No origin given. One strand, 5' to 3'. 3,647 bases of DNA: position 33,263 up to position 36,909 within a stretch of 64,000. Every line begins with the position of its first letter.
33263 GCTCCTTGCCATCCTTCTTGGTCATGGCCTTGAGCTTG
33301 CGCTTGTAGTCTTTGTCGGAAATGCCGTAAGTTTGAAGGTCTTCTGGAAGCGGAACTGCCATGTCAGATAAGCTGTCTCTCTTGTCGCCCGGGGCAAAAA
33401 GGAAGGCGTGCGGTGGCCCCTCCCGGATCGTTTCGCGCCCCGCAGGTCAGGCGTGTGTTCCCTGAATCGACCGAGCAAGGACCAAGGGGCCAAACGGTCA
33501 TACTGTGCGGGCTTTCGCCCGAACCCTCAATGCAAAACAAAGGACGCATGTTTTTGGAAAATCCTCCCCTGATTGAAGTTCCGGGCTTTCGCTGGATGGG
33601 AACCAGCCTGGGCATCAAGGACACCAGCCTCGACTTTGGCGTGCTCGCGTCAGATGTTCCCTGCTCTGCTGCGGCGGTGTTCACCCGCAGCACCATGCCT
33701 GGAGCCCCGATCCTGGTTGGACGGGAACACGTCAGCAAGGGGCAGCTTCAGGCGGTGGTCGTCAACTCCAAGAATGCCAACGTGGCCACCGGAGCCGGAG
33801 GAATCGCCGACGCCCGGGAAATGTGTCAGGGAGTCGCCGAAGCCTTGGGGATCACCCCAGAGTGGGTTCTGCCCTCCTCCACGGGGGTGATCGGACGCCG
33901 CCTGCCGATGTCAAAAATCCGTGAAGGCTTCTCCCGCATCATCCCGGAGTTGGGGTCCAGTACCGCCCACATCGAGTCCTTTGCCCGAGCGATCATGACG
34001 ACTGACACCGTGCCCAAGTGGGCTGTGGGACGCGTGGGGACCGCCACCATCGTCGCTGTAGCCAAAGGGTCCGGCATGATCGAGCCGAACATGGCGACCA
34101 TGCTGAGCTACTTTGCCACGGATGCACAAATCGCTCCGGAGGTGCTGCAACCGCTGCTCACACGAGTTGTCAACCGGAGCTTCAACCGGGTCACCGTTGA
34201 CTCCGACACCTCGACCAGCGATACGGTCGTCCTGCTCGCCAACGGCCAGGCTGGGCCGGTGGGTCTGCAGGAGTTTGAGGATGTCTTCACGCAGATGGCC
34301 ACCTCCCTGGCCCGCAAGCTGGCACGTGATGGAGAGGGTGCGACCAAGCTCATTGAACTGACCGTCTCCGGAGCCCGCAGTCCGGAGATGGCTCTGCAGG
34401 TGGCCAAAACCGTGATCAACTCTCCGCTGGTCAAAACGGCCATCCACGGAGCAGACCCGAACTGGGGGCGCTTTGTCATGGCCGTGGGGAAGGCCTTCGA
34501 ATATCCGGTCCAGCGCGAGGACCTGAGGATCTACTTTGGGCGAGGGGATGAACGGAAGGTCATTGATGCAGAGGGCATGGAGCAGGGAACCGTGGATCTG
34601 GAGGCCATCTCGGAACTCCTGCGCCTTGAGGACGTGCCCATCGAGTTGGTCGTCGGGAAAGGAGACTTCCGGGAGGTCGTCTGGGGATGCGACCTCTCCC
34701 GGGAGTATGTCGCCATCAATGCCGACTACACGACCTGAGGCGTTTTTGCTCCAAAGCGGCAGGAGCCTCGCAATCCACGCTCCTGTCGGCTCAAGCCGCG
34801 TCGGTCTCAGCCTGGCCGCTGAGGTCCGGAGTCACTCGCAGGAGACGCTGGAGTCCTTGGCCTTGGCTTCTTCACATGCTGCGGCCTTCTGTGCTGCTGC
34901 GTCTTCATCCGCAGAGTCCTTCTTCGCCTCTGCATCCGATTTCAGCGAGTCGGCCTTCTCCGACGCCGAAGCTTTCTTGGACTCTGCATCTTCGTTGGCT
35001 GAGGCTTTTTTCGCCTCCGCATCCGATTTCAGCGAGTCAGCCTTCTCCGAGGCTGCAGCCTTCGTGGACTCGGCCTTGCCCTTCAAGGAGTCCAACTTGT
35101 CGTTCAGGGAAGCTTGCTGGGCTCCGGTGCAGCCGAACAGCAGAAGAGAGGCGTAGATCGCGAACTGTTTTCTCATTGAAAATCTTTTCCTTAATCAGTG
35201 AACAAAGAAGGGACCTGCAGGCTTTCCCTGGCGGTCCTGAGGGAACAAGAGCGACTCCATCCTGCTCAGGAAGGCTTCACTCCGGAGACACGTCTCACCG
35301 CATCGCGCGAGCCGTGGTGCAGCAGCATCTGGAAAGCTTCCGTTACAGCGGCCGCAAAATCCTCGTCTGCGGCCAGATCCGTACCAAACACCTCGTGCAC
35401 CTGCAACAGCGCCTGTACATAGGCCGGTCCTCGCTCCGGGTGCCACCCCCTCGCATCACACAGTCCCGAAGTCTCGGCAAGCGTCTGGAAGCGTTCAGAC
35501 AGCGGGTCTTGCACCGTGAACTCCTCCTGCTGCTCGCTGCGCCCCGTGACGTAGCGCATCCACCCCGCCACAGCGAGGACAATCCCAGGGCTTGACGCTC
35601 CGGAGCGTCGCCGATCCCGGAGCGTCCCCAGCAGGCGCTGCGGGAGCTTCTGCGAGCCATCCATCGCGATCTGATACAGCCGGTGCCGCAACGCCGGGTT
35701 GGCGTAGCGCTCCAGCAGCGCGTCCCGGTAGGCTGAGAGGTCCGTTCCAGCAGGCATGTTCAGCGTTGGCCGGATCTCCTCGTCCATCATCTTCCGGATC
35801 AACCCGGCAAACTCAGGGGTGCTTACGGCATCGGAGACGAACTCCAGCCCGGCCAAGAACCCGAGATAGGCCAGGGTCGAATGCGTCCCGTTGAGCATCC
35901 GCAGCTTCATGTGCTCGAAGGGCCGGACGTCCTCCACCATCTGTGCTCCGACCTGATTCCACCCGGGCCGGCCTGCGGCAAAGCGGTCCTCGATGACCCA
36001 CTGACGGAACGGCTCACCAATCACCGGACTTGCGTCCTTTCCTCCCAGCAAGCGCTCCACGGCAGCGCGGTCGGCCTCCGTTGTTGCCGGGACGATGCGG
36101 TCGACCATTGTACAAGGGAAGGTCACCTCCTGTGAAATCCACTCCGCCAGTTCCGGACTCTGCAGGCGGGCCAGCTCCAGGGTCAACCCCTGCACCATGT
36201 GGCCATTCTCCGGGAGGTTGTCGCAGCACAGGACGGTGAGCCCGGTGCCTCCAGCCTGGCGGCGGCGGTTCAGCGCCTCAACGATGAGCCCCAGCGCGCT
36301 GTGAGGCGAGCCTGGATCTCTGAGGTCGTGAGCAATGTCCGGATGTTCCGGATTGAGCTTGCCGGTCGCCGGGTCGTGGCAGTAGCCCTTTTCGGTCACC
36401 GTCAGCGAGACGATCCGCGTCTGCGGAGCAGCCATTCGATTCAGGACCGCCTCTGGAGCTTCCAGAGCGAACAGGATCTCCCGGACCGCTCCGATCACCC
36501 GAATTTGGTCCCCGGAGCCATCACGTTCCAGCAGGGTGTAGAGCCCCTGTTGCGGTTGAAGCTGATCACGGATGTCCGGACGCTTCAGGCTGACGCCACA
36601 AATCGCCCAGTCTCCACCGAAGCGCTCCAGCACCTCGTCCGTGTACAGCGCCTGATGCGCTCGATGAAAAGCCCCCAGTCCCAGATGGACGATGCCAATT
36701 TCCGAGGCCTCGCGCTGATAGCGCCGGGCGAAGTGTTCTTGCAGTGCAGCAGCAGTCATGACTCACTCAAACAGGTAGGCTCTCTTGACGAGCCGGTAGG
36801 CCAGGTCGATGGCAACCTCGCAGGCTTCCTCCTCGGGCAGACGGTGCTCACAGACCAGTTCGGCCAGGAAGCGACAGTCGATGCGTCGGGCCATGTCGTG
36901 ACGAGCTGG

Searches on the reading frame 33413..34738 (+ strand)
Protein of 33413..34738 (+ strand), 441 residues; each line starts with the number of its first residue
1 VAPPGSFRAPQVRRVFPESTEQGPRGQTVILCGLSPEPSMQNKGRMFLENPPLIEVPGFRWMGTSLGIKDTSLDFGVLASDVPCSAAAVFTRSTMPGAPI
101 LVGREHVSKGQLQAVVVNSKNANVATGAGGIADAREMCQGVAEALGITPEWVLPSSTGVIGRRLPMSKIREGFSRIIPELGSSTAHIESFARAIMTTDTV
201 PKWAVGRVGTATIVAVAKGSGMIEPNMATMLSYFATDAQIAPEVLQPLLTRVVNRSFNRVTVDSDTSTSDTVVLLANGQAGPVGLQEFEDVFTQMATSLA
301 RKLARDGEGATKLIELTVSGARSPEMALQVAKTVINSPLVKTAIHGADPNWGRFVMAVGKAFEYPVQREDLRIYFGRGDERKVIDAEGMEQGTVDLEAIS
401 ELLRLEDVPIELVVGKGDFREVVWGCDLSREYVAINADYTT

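Call 32: search_protein_families(library=pfam, proteins=[window:33413-34738:+], max_evalue=0.0001)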
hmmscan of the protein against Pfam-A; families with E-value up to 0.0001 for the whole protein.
window:33413-34738:+ (441 aa): 1 family
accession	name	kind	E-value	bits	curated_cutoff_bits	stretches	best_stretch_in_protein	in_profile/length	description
PF01960.23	ArgJ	-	6.6e-134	446.8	32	1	62-441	3-377/377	ArgJ family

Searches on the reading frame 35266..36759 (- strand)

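Call 32: search_protein_families(library=pfam, proteins=[window:35266-36759:-], max_evalue=0.0001)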
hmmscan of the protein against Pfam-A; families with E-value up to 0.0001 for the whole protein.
window:35266-36759:- (497 aa): 2 families
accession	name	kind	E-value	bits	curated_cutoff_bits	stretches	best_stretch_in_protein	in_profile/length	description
PF01232.29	Mannitol_dh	-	1.6e-53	182.1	27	1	22-268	2-198/199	Mannitol dehydrogenase Rossmann domain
PF08125.19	Mannitol_dh_C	-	1.6e-53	181.5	30.7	1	277-479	1-189/190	Mannitol dehydrogenase C-terminal domain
